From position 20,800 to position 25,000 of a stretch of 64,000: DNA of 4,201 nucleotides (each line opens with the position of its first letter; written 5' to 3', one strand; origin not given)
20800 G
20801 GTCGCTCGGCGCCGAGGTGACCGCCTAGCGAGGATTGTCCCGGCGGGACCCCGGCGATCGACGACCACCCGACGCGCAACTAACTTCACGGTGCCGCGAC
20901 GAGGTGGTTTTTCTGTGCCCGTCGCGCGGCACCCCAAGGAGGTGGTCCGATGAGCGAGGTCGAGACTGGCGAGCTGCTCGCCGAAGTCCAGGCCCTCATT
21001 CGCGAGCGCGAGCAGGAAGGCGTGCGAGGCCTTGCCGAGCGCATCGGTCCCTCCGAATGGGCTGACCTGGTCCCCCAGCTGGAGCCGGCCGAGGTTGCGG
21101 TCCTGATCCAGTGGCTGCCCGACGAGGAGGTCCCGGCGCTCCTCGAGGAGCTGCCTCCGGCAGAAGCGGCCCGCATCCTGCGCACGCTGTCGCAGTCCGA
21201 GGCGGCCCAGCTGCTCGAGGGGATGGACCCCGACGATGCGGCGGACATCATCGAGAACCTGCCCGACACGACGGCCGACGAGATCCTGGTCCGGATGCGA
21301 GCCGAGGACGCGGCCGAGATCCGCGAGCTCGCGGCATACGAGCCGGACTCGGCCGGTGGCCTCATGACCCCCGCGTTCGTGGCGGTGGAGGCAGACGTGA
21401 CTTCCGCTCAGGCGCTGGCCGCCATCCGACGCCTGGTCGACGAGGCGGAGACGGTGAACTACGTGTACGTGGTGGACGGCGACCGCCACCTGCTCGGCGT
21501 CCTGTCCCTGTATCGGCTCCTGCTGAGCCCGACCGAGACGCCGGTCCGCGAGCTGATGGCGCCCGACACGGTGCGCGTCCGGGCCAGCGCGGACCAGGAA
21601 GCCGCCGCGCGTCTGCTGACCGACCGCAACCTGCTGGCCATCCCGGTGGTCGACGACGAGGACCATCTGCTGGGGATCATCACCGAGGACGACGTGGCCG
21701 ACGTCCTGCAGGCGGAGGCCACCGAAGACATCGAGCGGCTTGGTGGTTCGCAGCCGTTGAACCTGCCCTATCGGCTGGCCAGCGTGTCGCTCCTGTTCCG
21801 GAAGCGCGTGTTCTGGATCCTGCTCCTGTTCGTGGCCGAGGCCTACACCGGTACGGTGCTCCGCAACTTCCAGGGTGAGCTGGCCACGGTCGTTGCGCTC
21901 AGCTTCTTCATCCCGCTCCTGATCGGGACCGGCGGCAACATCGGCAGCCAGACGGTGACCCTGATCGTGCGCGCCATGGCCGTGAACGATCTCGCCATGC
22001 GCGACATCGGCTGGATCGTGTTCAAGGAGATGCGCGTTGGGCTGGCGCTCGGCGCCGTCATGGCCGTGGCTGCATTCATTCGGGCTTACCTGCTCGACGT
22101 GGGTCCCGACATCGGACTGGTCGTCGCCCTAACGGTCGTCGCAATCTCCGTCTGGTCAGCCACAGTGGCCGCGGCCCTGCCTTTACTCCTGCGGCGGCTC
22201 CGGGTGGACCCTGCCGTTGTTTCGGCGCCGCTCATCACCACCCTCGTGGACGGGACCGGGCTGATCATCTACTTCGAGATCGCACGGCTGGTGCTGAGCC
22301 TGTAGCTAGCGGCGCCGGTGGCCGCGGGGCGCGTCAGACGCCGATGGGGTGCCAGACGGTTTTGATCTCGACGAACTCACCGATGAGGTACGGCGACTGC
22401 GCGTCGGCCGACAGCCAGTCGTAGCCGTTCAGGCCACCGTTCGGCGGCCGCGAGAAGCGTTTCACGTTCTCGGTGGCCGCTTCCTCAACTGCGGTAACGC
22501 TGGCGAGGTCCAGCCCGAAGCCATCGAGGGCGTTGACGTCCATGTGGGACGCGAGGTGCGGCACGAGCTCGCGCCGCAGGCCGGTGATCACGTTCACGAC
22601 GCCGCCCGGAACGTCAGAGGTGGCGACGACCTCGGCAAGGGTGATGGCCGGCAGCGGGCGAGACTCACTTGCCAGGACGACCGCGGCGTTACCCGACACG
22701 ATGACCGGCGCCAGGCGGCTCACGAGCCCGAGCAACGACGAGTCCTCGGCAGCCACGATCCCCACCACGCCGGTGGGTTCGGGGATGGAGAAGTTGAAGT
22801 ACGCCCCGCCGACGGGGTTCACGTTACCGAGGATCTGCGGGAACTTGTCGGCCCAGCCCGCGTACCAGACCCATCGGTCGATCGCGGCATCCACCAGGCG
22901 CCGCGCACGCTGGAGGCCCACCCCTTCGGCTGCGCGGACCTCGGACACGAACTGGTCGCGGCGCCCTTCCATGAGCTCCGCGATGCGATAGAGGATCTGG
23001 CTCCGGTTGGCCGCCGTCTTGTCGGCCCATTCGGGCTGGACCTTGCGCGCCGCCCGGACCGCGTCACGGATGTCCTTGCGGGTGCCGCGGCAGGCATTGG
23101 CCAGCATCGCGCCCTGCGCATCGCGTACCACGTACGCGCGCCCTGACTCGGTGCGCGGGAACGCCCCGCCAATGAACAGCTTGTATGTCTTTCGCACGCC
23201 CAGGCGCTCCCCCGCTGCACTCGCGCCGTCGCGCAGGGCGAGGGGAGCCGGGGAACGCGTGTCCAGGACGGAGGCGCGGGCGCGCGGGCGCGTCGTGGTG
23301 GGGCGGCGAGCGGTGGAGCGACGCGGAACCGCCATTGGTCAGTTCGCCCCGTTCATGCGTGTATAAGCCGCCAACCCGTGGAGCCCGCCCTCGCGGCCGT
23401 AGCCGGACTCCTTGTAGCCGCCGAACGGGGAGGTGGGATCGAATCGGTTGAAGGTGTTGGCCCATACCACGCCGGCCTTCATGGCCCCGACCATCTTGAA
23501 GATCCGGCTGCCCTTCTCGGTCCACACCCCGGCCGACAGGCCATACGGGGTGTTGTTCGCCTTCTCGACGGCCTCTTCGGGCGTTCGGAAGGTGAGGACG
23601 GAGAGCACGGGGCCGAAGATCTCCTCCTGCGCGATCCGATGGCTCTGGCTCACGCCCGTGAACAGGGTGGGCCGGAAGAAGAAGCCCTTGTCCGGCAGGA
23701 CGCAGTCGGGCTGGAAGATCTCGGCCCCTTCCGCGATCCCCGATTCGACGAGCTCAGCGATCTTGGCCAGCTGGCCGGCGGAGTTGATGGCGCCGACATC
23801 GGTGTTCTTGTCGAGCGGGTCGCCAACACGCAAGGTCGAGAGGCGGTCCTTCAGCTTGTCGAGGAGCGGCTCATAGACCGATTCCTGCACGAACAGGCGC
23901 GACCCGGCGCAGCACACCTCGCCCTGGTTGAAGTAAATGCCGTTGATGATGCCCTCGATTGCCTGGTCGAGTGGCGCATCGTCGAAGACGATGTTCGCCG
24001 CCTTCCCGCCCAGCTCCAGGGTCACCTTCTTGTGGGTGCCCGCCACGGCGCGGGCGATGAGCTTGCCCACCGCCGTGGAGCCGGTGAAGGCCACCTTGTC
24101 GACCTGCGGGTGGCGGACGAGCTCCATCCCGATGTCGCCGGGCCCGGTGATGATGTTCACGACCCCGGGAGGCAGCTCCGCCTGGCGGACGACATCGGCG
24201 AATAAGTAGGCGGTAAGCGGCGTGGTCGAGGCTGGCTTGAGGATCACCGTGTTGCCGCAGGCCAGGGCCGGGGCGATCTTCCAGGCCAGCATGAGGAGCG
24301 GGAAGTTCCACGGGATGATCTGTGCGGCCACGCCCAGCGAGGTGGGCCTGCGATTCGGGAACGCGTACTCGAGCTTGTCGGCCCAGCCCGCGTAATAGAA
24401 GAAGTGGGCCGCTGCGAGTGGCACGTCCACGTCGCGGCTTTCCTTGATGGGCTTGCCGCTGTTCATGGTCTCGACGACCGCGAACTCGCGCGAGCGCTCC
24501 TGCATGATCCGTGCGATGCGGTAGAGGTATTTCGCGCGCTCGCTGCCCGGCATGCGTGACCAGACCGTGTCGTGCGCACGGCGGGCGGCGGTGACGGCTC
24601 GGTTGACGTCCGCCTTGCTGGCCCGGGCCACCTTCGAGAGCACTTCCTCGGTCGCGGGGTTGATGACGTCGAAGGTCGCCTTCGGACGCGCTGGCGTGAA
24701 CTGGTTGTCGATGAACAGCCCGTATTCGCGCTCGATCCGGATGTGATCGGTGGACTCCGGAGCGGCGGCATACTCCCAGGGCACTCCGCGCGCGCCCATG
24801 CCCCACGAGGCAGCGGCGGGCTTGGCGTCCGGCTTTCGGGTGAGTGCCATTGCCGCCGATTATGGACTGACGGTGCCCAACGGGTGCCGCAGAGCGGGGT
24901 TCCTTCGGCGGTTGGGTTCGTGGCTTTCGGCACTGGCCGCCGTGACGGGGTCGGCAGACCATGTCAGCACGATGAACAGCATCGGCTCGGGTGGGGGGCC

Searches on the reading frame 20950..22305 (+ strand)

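Call 14: search_protein_families(library=pfam, proteins=[window:20950-22305:+], max_evalue=0.001)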
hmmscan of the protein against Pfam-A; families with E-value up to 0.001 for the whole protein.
window:20950-22305:+ (451 aa): 4 families
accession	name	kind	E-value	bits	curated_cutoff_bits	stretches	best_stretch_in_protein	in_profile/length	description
PF01769.21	MgtE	-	6.8e-34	117.3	27.6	1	321-442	1-123/125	Divalent cation transporter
PF03448.22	MgtE_N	-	2.4e-24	86.2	25.9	1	34-133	3-102/102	MgtE intracellular N domain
PF00571.33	CBS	-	6.5e-17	62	24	1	199-253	1-55/57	CBS domain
PF14841.11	FliG_M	-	3e-05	24.6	25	0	86-116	17-47/76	FliG middle domain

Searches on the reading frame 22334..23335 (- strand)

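Call 14: search_protein_families(library=pfam, proteins=[window:22334-23335:-], max_evalue=0.001)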
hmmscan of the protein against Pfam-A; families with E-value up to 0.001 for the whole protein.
window:22334-23335:- (333 aa): 1 family
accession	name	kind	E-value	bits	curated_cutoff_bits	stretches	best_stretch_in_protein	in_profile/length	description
PF00171.27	Aldedh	-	3.3e-36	125.3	23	1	65-293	7-231/461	Aldehyde dehydrogenase family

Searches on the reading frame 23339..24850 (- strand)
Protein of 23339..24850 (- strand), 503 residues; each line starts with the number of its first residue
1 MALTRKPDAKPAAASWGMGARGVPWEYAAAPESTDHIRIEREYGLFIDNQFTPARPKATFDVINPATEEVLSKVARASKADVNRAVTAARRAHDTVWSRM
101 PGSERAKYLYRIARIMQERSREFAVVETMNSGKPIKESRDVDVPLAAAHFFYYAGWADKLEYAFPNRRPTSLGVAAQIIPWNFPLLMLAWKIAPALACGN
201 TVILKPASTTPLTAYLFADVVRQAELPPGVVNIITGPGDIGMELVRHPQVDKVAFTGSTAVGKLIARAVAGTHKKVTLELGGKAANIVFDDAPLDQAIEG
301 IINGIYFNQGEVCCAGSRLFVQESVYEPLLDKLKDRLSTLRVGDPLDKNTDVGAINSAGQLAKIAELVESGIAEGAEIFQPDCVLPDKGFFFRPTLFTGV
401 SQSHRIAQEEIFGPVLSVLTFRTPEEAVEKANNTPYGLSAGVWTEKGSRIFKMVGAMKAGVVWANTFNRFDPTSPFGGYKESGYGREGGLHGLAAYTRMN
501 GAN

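Call 14: search_protein_families(library=pfam, proteins=[window:23339-24850:-], max_evalue=0.001)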
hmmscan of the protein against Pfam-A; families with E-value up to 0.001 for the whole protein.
window:23339-24850:- (503 aa): 1 family
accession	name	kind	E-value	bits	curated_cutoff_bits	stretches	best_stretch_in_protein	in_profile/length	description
PF00171.27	Aldedh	-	1.3e-165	551.9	23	1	56-499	6-458/461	Aldehyde dehydrogenase family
